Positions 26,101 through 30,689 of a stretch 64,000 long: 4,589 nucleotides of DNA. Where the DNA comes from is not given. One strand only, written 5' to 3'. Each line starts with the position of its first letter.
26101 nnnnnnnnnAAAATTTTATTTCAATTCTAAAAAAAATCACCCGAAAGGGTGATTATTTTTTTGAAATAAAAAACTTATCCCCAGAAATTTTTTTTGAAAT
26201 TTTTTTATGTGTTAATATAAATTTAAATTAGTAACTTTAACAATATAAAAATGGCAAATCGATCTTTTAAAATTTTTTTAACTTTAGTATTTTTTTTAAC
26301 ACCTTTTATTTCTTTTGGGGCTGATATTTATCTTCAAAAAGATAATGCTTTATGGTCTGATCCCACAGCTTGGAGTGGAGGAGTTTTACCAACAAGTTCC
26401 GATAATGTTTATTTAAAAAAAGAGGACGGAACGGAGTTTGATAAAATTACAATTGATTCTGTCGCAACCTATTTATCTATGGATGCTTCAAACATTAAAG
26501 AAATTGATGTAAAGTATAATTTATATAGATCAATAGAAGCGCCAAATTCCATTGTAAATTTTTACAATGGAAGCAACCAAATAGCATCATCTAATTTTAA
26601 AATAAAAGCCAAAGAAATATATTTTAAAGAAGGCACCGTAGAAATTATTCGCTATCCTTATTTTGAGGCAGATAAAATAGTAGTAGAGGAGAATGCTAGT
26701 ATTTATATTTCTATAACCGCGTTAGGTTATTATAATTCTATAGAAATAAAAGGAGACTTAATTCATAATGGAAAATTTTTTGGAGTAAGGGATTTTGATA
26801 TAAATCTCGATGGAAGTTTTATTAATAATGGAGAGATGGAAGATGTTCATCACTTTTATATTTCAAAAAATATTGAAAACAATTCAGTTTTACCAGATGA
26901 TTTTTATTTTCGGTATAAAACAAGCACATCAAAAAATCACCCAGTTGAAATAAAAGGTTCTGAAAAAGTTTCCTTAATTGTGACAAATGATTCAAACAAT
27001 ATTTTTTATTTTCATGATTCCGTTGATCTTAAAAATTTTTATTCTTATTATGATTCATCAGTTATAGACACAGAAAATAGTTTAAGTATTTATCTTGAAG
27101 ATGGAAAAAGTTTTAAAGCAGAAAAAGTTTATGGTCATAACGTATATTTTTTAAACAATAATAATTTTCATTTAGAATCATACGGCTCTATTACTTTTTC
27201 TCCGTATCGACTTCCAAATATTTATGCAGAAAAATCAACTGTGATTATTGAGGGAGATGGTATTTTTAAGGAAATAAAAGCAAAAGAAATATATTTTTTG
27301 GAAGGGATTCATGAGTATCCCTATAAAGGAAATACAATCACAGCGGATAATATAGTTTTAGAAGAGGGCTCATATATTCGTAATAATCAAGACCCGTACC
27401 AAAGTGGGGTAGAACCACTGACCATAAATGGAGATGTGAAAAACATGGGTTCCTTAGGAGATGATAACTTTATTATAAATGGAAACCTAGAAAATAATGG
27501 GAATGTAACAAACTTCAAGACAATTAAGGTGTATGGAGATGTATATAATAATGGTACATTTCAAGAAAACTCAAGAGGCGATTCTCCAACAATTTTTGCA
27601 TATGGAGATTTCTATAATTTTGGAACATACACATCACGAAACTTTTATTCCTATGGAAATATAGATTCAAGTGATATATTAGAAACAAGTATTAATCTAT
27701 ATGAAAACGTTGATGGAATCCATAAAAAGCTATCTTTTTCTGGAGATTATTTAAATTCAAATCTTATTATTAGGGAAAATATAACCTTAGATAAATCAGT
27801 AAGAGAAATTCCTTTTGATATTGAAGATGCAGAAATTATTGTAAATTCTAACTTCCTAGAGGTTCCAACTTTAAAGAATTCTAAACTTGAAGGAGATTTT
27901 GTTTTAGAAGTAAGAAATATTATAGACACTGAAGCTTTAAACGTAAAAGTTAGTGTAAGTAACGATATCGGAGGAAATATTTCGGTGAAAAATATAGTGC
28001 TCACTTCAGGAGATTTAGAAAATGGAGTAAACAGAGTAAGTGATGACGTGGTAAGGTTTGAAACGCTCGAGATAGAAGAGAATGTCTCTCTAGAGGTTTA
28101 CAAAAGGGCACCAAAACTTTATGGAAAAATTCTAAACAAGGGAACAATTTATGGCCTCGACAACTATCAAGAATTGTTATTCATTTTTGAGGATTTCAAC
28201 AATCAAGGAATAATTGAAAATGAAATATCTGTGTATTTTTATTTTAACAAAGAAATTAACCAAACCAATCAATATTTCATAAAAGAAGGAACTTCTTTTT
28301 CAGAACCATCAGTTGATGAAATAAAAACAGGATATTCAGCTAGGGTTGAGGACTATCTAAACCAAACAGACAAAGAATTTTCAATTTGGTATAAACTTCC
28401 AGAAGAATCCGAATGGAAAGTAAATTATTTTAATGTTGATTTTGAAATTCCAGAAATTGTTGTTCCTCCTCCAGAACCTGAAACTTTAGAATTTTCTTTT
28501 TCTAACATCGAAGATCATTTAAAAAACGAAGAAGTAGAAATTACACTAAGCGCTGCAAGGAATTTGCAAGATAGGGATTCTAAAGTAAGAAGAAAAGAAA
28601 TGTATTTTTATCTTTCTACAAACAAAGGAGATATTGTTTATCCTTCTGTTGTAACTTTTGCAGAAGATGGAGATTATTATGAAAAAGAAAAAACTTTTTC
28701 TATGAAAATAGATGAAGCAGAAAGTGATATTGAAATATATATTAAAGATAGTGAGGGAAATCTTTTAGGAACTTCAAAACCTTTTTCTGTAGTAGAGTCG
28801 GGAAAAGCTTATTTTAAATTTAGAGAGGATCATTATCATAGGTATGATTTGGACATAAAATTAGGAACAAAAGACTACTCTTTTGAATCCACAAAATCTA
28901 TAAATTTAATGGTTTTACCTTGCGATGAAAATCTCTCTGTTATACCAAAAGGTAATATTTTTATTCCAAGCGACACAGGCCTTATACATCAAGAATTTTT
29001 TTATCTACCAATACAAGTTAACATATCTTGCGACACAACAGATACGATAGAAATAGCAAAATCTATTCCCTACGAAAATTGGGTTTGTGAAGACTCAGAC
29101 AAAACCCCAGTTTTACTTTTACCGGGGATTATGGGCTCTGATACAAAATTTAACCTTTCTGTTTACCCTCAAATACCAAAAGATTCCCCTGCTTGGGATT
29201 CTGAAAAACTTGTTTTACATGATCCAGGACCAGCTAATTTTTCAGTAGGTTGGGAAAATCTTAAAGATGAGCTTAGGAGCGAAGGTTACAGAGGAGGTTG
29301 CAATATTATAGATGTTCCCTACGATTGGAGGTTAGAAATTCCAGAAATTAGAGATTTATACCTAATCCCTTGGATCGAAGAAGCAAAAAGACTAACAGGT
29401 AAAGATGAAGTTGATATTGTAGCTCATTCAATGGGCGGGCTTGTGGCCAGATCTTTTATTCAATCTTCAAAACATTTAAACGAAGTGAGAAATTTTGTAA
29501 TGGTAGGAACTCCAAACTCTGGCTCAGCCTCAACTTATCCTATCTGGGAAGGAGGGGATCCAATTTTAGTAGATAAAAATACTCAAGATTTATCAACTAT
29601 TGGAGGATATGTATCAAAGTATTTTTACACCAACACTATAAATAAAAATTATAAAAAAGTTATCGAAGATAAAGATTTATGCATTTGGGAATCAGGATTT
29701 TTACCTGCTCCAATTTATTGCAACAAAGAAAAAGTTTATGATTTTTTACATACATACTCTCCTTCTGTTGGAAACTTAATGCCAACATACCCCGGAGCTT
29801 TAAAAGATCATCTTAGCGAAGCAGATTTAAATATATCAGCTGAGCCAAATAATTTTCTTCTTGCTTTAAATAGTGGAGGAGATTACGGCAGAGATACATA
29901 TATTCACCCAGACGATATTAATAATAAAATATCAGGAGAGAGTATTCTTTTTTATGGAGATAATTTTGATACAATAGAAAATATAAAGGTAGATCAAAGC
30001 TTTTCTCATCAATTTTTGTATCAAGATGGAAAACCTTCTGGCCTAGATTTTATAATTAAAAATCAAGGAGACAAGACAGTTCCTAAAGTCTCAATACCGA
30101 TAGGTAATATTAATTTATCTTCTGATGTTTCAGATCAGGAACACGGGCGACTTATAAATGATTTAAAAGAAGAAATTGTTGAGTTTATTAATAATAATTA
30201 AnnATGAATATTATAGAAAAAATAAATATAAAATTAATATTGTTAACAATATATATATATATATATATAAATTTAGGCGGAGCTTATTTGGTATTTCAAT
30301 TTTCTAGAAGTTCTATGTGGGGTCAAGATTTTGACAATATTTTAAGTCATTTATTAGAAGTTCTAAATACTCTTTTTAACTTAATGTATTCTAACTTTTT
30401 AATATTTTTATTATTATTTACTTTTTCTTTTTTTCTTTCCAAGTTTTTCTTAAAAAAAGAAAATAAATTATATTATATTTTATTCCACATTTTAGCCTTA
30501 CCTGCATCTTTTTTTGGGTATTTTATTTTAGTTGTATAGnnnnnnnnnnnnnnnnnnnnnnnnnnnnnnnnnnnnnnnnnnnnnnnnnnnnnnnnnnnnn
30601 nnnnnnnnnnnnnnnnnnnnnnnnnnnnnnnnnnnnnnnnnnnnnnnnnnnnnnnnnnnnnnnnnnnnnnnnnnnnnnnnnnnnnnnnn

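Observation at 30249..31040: (AT)n dinucleotide tracts inside the 5' coding ends of three consecutive paralogous membrane-protein genes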

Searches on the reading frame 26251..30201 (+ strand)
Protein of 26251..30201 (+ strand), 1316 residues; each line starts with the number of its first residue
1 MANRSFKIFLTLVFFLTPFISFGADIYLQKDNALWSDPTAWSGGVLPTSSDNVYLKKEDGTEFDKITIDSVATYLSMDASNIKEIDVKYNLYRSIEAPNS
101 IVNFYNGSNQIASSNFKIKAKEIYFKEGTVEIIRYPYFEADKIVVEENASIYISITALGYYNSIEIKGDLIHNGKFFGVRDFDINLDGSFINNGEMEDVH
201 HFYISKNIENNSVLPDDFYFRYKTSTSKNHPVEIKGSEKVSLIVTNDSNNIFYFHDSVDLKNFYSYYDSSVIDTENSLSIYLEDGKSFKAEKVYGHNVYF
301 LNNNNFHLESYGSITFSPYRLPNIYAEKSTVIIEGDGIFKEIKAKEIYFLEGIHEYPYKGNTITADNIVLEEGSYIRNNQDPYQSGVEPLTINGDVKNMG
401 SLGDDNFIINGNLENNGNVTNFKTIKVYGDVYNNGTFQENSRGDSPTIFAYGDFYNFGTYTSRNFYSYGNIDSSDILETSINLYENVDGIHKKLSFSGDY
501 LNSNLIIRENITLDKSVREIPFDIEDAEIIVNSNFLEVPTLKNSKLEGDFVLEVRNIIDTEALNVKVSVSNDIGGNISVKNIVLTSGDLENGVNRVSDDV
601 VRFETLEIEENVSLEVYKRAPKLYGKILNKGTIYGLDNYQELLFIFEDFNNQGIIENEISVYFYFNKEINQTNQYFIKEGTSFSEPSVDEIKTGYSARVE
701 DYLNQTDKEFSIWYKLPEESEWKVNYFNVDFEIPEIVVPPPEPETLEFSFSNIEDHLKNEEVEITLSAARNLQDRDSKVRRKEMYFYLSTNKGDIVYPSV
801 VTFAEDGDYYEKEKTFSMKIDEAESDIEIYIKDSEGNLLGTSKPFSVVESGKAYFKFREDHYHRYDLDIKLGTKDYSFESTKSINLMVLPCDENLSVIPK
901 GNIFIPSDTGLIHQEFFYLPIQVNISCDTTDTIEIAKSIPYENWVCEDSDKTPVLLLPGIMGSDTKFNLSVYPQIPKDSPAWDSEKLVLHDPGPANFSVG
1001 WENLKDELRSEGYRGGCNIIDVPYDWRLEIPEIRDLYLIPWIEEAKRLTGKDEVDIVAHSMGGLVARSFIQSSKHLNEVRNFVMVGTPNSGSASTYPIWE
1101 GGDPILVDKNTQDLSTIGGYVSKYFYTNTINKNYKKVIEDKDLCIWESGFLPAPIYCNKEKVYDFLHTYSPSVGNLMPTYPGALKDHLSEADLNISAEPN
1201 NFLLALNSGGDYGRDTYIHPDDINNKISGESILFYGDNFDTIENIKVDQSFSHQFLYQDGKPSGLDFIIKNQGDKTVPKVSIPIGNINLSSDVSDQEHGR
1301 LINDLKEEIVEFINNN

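Call 6: search_protein_families(library=pfam, proteins=[window:26251-30201:+], max_evalue=0.1)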
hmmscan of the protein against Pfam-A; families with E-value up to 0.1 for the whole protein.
window:26251-30201:+ (1316 aa): 9 families
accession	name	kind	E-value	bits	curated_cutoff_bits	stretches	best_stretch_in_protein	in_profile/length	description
PF02450.21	LCAT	-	3.7e-16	59.8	21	1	1001-1103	69-176/392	Lecithin:cholesterol acyltransferase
PF07819.20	PGAP1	-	6.2e-08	33.1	24.3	1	1030-1092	76-132/233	PGAP1-like alpha/beta domain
PF02089.21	Palm_thioest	-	1.2e-07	32.1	26.8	1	1049-1153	70-167/254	Palmitoyl protein thioesterase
PF24096.1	DUF7379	-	2.1e-07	31.5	33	1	1051-1093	69-116/191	Domain of unknown function (DUF7379)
PF01674.24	Lipase_2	-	0.00015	21.8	20.3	1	1042-1078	65-101/219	Lipase (class 2)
PF00561.26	Abhydrolase_1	-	0.00025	21.2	25.8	1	1037-1110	54-127/245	alpha/beta hydrolase fold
PF05057.20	DUF676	-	0.02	14.8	20.3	1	1046-1092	71-128/217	Putative serine esterase (DUF676)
PF10162.14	G8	-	0.066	13.5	22.9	0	139-196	10-64/124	G8 domain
PF06821.19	Ser_hydrolase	-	0.093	13.1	22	0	1041-1090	42-93/172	Serine hydrolase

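Call 16: find_related_loci(query=window:26251-30201:+, collection=genome_contigs, flank=10000)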
Query window:26251-30201:+ (1316 aa) in genome_contigs; peptide patterns used: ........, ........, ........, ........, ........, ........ (x = any residue, [..] = any of these).
42 stretches matched a pattern, but none encodes a relative of the query by tblastn (E <= 1e-3).

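Call 21: find_related_loci(query=window:26251-30201:+, collection=metagenome_contigs, flank=10000)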
Query window:26251-30201:+ (1316 aa) in metagenome_contigs; peptide patterns used: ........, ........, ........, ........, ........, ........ (x = any residue, [..] = any of these).
83 stretches matched a pattern; 1 encode a relative of the query (tblastn E <= 1e-3); 1 distinct loci.
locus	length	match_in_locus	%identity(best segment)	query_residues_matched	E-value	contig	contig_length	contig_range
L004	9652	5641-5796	40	1042-1092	1e-7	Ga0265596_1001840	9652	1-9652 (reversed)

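Call 46: search_protein_families(library=ncbifam, proteins=[window:26251-30201:+], max_evalue=0.01)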
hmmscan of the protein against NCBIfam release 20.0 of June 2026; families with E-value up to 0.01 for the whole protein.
window:26251-30201:+ (1316 aa): 1 family
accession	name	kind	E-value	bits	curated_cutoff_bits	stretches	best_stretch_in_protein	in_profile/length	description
NF050060.1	e_nPHAscl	equivalog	7.9e-07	28.5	450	1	1040-1091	124-175/345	extracellular native short-chain-length polyhydroxyalkanoate depolymerase PhaZ7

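Call 48: find_homologous_proteins(query=window:26251-30201:+, max_evalue=0.00001)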
Query window:26251-30201:+ (1316 aa): 1 proteins with E <= 0.00001 among 8000 candidates.
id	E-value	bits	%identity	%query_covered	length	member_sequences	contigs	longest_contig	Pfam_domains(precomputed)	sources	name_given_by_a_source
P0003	0.0e+0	2982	100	100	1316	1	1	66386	PF02089.22,PF02450.22,PF07819.20,PF24096.3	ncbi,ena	-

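Call 62: search_protein_families(library=padloc, proteins=[window:26251-30201:+], max_evalue=0.01)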
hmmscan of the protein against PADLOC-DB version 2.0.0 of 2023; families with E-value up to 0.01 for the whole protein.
window:26251-30201:+ (1316 aa): 0 families

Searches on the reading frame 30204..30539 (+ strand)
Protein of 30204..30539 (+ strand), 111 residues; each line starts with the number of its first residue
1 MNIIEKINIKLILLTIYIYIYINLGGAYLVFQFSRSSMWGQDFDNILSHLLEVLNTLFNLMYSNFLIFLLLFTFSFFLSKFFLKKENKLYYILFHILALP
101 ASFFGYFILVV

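Call 6: search_protein_families(library=pfam, proteins=[window:30204-30539:+], max_evalue=0.1)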
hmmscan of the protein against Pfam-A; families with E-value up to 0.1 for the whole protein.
window:30204-30539:+ (111 aa): 0 families

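Call 9: find_encoding_contigs(protein=window:30204-30539:+, flank=10000, max_places=10)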
Protein window:30204-30539:+ (111 aa): 2 contigs read that carry it; 1 place shown.
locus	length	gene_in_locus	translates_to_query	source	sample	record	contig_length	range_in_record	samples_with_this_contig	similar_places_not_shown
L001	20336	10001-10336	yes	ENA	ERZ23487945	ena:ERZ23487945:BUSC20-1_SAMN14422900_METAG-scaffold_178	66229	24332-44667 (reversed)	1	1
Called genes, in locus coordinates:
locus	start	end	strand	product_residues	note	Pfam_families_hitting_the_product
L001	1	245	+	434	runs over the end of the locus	PF01547:SBP_bac_1, PF13416:SBP_bac_8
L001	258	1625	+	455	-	PF04956:TrbC (faint), PF18895:T4SS_pilin (weak)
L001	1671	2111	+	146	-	PF18895:T4SS_pilin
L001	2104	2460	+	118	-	-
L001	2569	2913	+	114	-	PF18895:T4SS_pilin (weak)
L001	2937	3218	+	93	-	PF18895:T4SS_pilin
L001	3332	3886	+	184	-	PF01025:GrpE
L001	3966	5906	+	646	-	PF00012:HSP70, PF06723:MreB_Mbl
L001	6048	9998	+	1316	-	PF02450:LCAT, PF07819:PGAP1 (weak), PF02089:Palm_thioest (weak), PF24096:DUF7379 (weak)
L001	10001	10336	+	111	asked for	-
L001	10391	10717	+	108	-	-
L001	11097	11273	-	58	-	-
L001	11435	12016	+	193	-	-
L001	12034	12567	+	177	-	PF02089:Palm_thioest (weak), PF02450:LCAT (weak), PF07819:PGAP1 (weak), PF24096:DUF7379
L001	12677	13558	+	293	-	-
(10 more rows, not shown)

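Call 15: find_homologous_proteins(query=window:30204-30539:+, max_evalue=0.01)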
Query window:30204-30539:+ (111 aa): 2 proteins with E <= 0.01 among 50 candidates.
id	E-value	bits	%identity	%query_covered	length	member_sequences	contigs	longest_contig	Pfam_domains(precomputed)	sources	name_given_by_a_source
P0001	1.4e-59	217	100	100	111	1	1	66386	-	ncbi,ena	-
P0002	6.5e-13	67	52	100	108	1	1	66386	-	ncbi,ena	-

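Call 44: search_protein_representatives(alignment_id=A2)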
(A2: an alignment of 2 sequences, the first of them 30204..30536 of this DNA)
Query: 2 sequences, 115 profile positions. Proteins with E-value up to 0.001 (for the whole library): 2; up to 1e-10: 2; up to 1e-30: 2. The best 2 are listed.
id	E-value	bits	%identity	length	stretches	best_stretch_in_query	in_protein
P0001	1.3e-51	190.7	-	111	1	1-115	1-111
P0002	9.5e-48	178.3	-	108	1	1-115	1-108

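Call 46: search_protein_families(library=ncbifam, proteins=[window:30204-30539:+], max_evalue=0.01)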
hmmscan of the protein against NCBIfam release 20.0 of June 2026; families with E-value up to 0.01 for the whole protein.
window:30204-30539:+ (111 aa): 0 families

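Call 56: list_cluster_members(proteins=[window:30204-30539:+, window:30594-30920:+, window:31638-32219:+, window:32237-32770:+, window:24169-26109:+])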
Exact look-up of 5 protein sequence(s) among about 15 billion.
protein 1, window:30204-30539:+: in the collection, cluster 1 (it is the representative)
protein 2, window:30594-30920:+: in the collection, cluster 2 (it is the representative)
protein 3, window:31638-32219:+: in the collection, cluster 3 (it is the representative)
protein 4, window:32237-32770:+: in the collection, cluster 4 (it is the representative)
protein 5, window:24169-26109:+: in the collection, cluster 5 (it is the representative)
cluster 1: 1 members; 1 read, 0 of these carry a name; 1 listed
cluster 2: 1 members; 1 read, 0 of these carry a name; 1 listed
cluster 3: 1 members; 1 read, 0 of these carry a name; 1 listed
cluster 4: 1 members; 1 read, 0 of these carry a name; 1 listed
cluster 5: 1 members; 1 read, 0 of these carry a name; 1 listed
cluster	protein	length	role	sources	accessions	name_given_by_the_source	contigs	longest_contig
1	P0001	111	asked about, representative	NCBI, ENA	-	-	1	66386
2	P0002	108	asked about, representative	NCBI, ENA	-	-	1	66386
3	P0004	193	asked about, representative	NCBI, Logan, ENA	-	-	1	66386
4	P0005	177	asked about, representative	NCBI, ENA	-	-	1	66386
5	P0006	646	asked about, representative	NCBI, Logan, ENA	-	-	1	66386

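Call 62: search_protein_families(library=padloc, proteins=[window:30204-30539:+], max_evalue=0.01)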
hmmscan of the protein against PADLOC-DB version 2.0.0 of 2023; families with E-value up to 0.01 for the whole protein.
window:30204-30539:+ (111 aa): 0 families
